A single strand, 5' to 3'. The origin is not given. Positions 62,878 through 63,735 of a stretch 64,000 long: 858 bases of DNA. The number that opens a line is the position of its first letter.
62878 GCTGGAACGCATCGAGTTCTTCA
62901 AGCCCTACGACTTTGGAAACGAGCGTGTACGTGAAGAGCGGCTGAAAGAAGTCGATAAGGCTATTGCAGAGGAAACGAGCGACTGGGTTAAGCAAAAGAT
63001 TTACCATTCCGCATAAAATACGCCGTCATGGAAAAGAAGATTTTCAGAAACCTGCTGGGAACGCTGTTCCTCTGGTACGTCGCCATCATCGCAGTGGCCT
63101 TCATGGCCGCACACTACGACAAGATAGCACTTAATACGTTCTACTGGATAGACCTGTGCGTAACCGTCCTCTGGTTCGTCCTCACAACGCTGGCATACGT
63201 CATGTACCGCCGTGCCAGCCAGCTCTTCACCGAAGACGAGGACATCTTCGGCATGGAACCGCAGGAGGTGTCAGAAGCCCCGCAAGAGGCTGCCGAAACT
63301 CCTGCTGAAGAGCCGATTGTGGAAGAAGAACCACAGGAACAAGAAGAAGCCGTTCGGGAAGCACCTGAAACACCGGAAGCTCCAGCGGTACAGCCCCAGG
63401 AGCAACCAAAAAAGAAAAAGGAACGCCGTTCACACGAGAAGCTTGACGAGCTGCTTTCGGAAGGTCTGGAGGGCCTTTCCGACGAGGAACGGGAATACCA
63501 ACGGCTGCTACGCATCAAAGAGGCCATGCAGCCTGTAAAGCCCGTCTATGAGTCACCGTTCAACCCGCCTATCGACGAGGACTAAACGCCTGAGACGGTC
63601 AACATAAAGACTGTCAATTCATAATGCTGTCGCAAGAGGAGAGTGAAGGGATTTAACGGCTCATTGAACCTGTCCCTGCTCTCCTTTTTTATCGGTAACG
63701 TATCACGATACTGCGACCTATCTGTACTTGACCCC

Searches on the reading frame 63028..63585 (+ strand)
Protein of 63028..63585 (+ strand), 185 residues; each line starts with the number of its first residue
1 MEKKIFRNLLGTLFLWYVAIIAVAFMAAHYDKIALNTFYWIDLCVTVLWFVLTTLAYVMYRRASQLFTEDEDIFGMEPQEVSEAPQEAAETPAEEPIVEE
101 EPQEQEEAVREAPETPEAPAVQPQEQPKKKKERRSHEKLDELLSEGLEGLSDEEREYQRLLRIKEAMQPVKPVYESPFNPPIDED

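Call 26: search_protein_families(library=pfam, proteins=[window:63028-63585:+], max_evalue=0.01)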
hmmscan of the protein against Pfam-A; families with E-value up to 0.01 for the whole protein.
window:63028-63585:+ (185 aa): 1 family
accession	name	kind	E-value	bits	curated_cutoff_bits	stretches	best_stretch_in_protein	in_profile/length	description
PF15390.12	WDCP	-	0.0078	15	25.3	1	77-168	515-605/694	WD repeat and coiled-coil-containing protein family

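Call 35: find_encoding_contigs(protein=window:63028-63585:+, flank=10000, max_places=4)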
Protein window:63028-63585:+ (185 aa): 1 contig read that carries it; 1 place shown.
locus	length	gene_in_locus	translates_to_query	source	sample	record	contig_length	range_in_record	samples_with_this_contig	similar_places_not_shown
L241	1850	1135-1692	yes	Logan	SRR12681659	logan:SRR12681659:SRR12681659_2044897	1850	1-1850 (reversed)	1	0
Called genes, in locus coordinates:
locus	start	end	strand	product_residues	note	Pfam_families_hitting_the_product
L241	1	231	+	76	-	?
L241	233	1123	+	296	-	-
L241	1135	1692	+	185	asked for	-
